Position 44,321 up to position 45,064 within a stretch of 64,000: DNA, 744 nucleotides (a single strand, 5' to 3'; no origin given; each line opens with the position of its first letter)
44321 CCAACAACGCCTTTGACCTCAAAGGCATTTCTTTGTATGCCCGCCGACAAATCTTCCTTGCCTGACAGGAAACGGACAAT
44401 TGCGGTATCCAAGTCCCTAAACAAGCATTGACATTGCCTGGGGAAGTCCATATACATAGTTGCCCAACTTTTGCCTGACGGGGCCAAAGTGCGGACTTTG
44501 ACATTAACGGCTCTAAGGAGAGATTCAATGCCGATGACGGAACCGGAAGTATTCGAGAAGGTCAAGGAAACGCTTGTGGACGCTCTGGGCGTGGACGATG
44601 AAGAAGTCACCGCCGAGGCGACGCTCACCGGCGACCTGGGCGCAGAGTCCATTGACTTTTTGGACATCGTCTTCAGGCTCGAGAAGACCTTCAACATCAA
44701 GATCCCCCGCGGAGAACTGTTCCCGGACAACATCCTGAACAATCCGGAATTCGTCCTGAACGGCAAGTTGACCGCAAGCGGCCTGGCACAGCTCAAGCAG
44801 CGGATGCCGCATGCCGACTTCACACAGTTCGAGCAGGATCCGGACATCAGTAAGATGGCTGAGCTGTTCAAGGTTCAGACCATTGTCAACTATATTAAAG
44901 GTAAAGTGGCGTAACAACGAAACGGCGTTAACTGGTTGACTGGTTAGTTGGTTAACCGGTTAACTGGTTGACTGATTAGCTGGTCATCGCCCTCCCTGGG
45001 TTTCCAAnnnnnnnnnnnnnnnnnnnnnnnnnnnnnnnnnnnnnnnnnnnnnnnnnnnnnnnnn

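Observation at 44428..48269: Stand-alone ACP-dehydratase-KS-KS cassette whose first ketosynthase is catalytically dead (KS/CLF-like pair), separate from the housekeeping FAS operon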

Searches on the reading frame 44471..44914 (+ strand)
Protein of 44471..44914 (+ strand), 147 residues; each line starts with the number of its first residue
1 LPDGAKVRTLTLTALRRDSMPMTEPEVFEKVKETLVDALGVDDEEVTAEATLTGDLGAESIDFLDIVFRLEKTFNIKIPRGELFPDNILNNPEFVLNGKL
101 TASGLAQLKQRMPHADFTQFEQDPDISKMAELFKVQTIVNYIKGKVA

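Call 3: search_protein_families(library=pfam, proteins=[window:44471-44914:+], max_evalue=0.01)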
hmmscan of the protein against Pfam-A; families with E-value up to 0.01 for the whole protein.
window:44471-44914:+ (147 aa): 1 family
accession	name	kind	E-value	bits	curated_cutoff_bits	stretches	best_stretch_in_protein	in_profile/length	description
PF00550.31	PP-binding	-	3.1e-11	43.8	20.8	1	29-84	1-55/67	Phosphopantetheine attachment site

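Call 4: search_protein_families(library=ncbifam, proteins=[window:44471-44914:+], max_evalue=0.01)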
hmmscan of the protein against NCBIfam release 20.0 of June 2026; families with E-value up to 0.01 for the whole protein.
window:44471-44914:+ (147 aa): 16 families
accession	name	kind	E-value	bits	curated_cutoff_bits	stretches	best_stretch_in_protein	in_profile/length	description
NF002150.0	PRK00982.1-4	subfamily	2.3e-17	63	66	1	22-81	1-60/80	acyl carrier protein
NF002148.0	PRK00982.1-2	subfamily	5.5e-17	61.4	71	1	26-80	4-58/79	acyl carrier protein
NF002151.0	PRK00982.1-5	equivalog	1.3e-14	54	92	1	26-80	3-57/78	acyl carrier protein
TIGR00517.1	acyl_carrier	equivalog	6.5e-14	51.6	70.45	1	26-80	3-57/77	acyl carrier protein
NF002149.0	PRK00982.1-3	equivalog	7.7e-13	48.2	106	1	27-80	4-57/78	acyl carrier protein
NF005079.0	PRK06508.1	equivalog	7.8e-11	42.2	83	1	27-80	4-57/93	acyl carrier protein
NF003757.0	PRK05350.1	equivalog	3.9e-09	36.5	65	1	22-78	2-58/83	acyl carrier protein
NF002147.0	PRK00982.1-1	equivalog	6.3e-09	35.6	84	1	20-83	1-64/83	acyl carrier protein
NF009104.0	PRK12449.1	equivalog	1.2e-08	34.8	70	1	22-80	1-59/80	acyl carrier protein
NF006031.0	PRK08172.1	equivalog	1.1e-07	32.3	76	1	29-80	7-58/82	acyl carrier protein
NF040636.1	AcpM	exception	4.2e-06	26.7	146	1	23-83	2-62/93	meromycolate extension acyl carrier protein AcpM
NF058660.1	cispen_ACP_AmcB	equivalog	5.9e-05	23.2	80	1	29-87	4-64/80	cispentacin biosynthesis acyl carrier protein AmcB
NF005502.0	PRK07117.1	equivalog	0.0011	19.1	79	1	23-87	2-66/82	acyl carrier protein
TIGR04069.1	ocin_ACP_rel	hypoth_equivalog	0.0085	16.5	70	0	43-83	22-62/77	peptide maturation system acyl carrier-related protein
NF006617.0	PRK09184.1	subfamily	0.0094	16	70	0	23-78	10-69/96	phosphopantetheine-binding protein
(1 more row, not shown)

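Call 17: search_solved_structures(query=window:44528-44914:+, max_evalue=0.01, show_alignments=1)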
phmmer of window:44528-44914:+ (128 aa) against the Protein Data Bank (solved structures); distinct sequences matched with E-value up to 0.01: 75 (the best 60 are shown).
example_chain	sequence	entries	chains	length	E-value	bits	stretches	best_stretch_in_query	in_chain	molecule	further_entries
6lvt_A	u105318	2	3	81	3.6e-11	46.5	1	5-64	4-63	Acyl carrier protein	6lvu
4dxe_H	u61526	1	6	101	9.2e-11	45.2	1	7-70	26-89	Acyl carrier protein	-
1x3o_A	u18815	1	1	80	3.1e-10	43.5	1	3-63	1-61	acyl carrier protein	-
2l0q_A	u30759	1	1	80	1.1e-09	41.7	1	8-63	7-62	Acyl carrier protein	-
2ehs_A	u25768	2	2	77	5.8e-09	39.4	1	9-61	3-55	Acyl carrier protein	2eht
7pdi_A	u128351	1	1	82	2.1e-08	37.6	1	2-63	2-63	Acyl carrier protein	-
1l0h_A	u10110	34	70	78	2.5e-08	37.3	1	8-63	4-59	ACYL CARRIER PROTEIN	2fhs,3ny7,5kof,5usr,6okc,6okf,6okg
1l0i_A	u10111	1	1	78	2.5e-08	37.3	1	8-63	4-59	Acyl carrier protein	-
6n3p_G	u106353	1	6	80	2.6e-08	37.3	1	8-63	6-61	Acyl carrier protein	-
4ihf_G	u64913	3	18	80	2.6e-08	37.3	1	8-63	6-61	Acyl carrier protein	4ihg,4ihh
1acp_A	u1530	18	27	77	2.7e-08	37.2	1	8-63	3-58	ACYL-CARRIER PROTEIN | Acyl carrier protein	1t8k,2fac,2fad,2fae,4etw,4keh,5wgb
5vcb_f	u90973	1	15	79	2.8e-08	37.2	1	8-63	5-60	Acyl carrier protein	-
9mlw_C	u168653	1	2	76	2.9e-08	37.1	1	9-64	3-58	Acyl carrier protein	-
8tvt_C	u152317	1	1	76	3e-08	37.1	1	8-63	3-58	Acyl carrier protein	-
6u0j_B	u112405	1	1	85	3e-08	37.1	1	8-63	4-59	Acyl carrier protein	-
2kw2_A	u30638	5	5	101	1.7e-07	34.7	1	8-62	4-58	Specialized acyl carrier protein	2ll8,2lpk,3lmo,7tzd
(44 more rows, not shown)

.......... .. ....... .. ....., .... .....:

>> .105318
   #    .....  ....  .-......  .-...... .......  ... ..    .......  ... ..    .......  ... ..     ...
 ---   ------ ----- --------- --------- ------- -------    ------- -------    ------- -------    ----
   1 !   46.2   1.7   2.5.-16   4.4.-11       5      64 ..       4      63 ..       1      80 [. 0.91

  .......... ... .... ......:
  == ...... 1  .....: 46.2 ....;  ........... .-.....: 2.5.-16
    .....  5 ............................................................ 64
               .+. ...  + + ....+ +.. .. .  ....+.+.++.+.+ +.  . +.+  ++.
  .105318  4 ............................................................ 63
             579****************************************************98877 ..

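Call 59: search_protein_representatives(protein=window:44528-44914:+)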
Query: 128 residues. Proteins with E-value up to 0.001 (for the whole library): 5689; up to 1e-10: 758; up to 1e-30: 43. The best 150 are listed.
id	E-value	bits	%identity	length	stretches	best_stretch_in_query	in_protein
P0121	3.6e-47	175.6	68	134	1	3-126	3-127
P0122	5.3e-46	171.8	65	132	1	4-128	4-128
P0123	1.9e-43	163.6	57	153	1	4-127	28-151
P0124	4.4e-43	162.4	63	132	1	2-127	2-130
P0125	9.8e-42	158.1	62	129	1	4-128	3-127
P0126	1.5e-41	157.5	57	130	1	1-127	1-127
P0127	2.1e-40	153.7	58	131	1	6-128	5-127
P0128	1.6e-39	150.9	58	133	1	4-128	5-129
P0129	4.5e-39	149.5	60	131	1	5-126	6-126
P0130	7.3e-39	148.8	87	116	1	1-85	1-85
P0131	1.2e-38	148.1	60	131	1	1-127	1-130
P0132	1.4e-38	147.9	71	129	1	1-102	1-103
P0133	3.2e-37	143.5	77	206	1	2-92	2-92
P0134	9.6e-37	142.0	56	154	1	5-127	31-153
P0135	4.5e-36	139.8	67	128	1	4-103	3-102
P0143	6.5e-34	132.8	52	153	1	6-126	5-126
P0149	7.1e-33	129.5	52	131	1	7-124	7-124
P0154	6.3e-32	126.4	49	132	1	4-127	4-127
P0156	8.7e-32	126.0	51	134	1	5-128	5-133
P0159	3.1e-31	124.2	49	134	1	7-126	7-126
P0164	1.4e-30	122.1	49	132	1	1-127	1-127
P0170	3.7e-30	120.7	49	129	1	6-125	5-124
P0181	1.2e-29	119.1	49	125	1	7-126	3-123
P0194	1.1e-28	116.0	47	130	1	3-123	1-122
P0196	1.3e-28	115.7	48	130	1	3-127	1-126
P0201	3.7e-28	114.3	45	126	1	4-126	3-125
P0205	7.7e-28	113.2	48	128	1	5-126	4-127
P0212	3.7e-27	111.0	47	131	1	3-127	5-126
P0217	7.5e-27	110.0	46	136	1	1-126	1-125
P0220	1.1e-26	109.5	45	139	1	6-125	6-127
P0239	7.6e-26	106.8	43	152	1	5-127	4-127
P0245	1.8e-25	105.6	44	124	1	3-126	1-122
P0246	1.8e-25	105.6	45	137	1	4-127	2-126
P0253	3.3e-25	104.7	46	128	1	7-127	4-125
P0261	5.2e-25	104.1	42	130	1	7-127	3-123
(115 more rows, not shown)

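Call 60: list_cluster_members(proteins=[P0261, P0245, P0239, P0220, P0217, P0201, P0194, P0181, P0164, P0154])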
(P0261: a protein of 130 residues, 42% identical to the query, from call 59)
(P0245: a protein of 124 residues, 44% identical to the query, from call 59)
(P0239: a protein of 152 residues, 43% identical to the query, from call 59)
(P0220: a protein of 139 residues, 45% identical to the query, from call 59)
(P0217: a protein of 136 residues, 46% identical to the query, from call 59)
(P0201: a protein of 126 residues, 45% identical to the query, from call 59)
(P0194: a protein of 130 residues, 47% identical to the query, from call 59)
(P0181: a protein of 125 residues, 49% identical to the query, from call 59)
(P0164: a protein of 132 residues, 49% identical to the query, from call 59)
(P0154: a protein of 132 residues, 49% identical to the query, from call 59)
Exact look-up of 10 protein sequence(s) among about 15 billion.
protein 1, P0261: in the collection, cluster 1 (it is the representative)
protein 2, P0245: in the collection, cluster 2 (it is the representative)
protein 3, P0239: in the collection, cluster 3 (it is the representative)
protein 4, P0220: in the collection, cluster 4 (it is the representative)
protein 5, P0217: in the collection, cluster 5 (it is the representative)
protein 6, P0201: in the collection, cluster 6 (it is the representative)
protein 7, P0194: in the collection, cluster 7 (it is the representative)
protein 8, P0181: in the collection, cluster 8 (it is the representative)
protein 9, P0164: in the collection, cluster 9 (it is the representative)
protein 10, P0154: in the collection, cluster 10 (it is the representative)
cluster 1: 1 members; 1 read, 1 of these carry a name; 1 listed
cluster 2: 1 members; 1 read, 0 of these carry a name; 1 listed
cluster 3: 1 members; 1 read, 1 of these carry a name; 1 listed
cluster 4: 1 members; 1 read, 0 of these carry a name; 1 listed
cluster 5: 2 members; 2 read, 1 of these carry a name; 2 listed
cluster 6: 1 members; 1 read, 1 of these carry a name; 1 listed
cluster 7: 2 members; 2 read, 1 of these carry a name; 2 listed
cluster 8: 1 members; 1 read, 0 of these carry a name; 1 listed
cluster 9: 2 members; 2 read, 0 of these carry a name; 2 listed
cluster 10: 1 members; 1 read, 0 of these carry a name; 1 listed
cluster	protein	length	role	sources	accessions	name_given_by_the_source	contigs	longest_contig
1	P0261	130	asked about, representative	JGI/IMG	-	acyl carrier protein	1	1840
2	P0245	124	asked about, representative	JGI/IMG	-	-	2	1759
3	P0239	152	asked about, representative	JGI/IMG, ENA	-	acyl carrier protein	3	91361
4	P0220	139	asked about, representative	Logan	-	-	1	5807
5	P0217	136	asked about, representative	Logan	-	-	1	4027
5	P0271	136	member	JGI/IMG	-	acyl carrier protein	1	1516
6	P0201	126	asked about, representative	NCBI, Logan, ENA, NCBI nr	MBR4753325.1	MAG: acyl carrier protein [Thermoguttaceae bacterium] | acyl carrier protein [Thermoguttaceae bacterium]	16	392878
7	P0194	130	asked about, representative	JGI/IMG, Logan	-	acyl carrier protein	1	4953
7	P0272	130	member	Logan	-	-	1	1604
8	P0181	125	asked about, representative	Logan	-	-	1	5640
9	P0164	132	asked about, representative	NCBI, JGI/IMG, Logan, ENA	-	-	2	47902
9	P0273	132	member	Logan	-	-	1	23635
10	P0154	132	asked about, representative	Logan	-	-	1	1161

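Call 61: find_encoding_contigs(protein=P0201, flank=10000, max_places=2)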
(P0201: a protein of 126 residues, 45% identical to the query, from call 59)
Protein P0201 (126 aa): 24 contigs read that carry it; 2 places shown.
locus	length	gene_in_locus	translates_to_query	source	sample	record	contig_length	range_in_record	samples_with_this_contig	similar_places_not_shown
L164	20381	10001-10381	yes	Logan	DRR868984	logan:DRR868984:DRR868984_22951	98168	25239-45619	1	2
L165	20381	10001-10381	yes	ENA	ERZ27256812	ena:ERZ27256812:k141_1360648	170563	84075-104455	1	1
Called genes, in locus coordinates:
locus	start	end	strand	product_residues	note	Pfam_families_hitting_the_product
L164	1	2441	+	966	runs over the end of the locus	PF00092:VWA, PF13519:VWA_2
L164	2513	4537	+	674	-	PF13584:BatD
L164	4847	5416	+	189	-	PF08207:EFP_N, PF01132:EFP, PF09285:Elong-fact-P_C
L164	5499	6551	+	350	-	PF06144:DNA_pol3_delta, PF21694:DNA_pol3_delta_C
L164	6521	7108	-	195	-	PF01288:HPPK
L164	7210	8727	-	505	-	PF01487:DHquinase_I, PF08501:Shikimate_dh_N, PF18317:SDH_C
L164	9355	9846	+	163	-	PF07977:FabA, PF22818:ApeI-like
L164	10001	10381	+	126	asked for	PF00550:PP-binding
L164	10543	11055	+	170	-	PF07977:FabA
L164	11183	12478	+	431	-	PF00109:ketoacyl-synt, PF00108:Thiolase_N (faint), PF02801:Ketoacyl-synt_C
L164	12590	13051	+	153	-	-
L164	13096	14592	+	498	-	-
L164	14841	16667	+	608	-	-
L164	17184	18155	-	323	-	PF12679:ABC2_membrane_2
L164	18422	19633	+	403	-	PF02606:LpxK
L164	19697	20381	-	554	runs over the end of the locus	PF20371:DUF6666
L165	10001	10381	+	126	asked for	PF00550:PP-binding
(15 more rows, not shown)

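Call 67: find_encoding_contigs(protein=P0239, flank=8000, max_places=1)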
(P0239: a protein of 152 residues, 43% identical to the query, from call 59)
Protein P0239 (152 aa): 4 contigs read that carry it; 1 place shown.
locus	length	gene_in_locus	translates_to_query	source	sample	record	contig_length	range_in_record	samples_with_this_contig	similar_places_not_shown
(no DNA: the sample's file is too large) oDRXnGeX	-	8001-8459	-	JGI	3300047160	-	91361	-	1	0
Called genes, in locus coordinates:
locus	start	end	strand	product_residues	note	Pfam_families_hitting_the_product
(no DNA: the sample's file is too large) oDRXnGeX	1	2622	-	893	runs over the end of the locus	PF28598:PDH_E1_N, PF00456:Transketolase_N, PF17831:PDH_E1_M, PF22613:Transketolase_C_1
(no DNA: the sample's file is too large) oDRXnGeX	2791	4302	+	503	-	PF00587:tRNA-synt_2b, PF03129:HGTP_anticodon, PF09180:ProRS-C_1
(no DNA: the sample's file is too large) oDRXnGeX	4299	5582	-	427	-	-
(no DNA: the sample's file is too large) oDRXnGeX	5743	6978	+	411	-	PF07602:DUF1565 (faint), PF22842:Pel9A-like_beta_helix, PF13229:Beta_helix, PF05048:NosD (weak)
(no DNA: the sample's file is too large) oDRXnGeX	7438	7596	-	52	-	-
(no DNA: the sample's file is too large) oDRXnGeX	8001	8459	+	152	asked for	PF00550:PP-binding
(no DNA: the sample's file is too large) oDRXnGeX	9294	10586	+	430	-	-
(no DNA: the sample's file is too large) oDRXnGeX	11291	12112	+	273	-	-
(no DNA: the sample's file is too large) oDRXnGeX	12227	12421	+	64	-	-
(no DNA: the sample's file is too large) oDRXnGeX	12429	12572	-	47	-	-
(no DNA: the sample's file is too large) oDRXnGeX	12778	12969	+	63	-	-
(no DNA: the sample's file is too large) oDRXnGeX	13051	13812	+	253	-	-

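Call 68: find_encoding_contigs(protein=P0164, flank=8000, max_places=1)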
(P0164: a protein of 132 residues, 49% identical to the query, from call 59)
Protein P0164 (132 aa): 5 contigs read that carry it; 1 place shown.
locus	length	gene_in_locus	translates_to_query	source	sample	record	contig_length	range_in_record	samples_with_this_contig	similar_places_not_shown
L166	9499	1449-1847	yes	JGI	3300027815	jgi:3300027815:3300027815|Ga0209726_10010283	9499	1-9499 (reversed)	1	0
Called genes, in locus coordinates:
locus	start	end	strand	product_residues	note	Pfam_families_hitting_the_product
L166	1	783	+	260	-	?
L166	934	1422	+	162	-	PF07977:FabA, PF22818:ApeI-like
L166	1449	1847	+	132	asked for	PF00550:PP-binding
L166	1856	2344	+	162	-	-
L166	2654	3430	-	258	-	PF25087:GMPPB_C, PF00132:Hexapep (weak), PF25084:LbH_EIF2B (weak), PF00132:Hexapep (weak), PF25087:GMPPB_C (weak), PF13720:Acetyltransf_11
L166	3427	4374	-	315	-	PF03279:Lip_A_acyltrans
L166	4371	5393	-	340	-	PF03279:Lip_A_acyltrans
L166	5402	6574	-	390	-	PF02684:LpxB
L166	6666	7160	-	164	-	PF05402:PqqD (weak)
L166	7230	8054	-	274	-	-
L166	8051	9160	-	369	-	PF14907:NTP_transf_5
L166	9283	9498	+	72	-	?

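Call 72: list_cluster_members(proteins=[P0143, P0149, P0156, P0159, P0170, P0196, P0205, P0212, P0246, P0253])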
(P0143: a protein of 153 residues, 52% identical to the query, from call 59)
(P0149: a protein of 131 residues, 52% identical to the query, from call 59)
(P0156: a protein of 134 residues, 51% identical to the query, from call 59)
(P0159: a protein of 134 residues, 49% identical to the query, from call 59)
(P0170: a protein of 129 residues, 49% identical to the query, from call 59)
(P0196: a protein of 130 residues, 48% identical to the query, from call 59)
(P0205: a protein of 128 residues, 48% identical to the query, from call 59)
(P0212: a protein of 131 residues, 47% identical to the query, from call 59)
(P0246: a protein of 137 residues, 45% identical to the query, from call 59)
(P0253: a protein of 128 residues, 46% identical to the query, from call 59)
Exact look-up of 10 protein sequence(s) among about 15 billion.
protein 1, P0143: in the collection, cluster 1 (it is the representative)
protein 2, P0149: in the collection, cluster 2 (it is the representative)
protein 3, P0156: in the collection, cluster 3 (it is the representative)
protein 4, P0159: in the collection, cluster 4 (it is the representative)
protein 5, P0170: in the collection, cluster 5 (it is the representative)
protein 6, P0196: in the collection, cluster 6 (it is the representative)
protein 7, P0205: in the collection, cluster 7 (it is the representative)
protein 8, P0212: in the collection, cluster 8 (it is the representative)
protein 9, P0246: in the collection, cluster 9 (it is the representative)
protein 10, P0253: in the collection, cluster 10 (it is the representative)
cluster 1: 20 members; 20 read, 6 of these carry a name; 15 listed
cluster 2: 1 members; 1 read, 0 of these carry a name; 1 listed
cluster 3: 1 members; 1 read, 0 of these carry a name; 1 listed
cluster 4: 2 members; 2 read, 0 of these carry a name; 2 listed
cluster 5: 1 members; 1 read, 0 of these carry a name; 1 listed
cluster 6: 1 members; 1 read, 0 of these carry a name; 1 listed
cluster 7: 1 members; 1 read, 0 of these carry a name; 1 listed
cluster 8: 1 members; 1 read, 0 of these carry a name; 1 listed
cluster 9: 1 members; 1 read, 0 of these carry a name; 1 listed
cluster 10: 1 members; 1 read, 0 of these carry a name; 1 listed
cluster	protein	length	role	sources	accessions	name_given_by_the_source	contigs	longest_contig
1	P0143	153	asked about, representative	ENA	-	-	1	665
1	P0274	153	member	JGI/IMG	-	acyl carrier protein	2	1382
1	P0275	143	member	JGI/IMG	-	acyl carrier protein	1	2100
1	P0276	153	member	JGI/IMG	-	acyl carrier protein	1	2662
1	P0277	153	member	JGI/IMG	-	acyl carrier protein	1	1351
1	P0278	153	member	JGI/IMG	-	acyl carrier protein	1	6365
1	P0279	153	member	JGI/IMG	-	acyl carrier protein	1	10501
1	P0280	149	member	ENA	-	-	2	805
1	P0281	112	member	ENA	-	-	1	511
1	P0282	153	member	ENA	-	-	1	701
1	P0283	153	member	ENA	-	-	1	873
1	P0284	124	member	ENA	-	-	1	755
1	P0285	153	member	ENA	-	-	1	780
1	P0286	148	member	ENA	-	-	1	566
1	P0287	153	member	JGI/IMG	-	-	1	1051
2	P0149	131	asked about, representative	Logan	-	-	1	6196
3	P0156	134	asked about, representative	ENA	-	-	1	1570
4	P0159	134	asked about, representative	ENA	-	-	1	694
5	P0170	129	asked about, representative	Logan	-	-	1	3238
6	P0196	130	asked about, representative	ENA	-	-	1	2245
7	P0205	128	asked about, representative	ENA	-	-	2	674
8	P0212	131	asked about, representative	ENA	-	-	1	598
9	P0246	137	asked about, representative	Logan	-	-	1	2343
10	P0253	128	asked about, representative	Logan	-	-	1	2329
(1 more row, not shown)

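Call 73: find_encoding_contigs(protein=P0279, flank=10000, max_places=1)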
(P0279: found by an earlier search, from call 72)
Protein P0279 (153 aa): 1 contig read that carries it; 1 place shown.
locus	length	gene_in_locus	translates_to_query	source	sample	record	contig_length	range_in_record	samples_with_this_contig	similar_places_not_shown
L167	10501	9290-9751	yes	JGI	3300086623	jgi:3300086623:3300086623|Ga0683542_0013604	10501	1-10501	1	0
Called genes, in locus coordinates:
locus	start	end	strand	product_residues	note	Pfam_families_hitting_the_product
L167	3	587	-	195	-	?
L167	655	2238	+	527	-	PF00072:Response_reg, PF00158:Sigma54_activat, PF14532:Sigma54_activ_2, PF07728:AAA_5 (weak), PF25601:AAA_lid_14, PF02954:HTH_8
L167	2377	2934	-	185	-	PF00583:Acetyltransf_1, PF13508:Acetyltransf_7, PF13673:Acetyltransf_10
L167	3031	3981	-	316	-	-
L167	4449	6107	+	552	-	PF02776:TPP_enzyme_N, PF00205:TPP_enzyme_M, PF02775:TPP_enzyme_C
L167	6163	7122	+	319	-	PF00389:2-Hacid_dh, PF02826:2-Hacid_dh_C, PF03446:NAD_binding_2 (weak)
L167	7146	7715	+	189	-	PF02627:CMD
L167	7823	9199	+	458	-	PF00171:Aldedh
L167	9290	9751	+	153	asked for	PF00550:PP-binding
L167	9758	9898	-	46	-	-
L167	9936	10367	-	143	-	PF13581:HATPase_c_2 (weak), PF02518:HATPase_c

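Call 74: find_encoding_contigs(protein=P0149, flank=10000, max_places=1)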
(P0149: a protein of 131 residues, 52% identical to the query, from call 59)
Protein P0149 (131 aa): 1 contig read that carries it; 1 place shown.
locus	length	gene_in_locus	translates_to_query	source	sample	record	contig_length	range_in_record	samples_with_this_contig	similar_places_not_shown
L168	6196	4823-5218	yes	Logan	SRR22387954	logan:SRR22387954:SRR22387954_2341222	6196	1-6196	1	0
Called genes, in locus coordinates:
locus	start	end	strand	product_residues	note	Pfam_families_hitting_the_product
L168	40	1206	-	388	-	PF13506:Glyco_transf_21, PF13641:Glyco_tranf_2_3, PF00535:Glycos_transf_2, PF10111:Glyco_tranf_2_2 (faint)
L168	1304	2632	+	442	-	PF00501:AMP-binding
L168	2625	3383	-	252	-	PF00106:adh_short, PF08659:KR, PF13561:adh_short_C2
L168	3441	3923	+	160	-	PF07977:FabA, PF22818:ApeI-like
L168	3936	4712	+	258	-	PF00106:adh_short, PF01370:Epimerase (weak), PF08659:KR, PF13561:adh_short_C2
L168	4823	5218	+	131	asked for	PF00550:PP-binding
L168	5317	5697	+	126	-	PF01648:ACPS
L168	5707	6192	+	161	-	PF07977:FabA (weak)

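Call 79: predict_structure(alignment_id=A4)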
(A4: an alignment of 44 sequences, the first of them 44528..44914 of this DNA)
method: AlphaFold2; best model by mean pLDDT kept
length: 128 residues; sequences in the alignment: 44
mean_pLDDT: 93.4   pTM: 0.85
mean pLDDT of the five models: 93.4, 91.6, 91.4, 88.4, 88.3
residues with pLDDT >= 90: 107; 70-90: 21; 50-70: 0; < 50: 0
segments of 3 or more residues with pLDDT < 50: none
pLDDT, mean of each block of 10 residues (from residue 1): 93 97 97 96 94 96 86 90 93 92 92 95 94
secondary structure, 60 per line:
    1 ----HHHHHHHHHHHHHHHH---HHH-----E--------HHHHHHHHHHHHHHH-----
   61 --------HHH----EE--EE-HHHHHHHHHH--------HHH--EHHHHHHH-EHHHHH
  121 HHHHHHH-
elements in order: H5-20 H41-55 H83-92 H107-113 H116-127
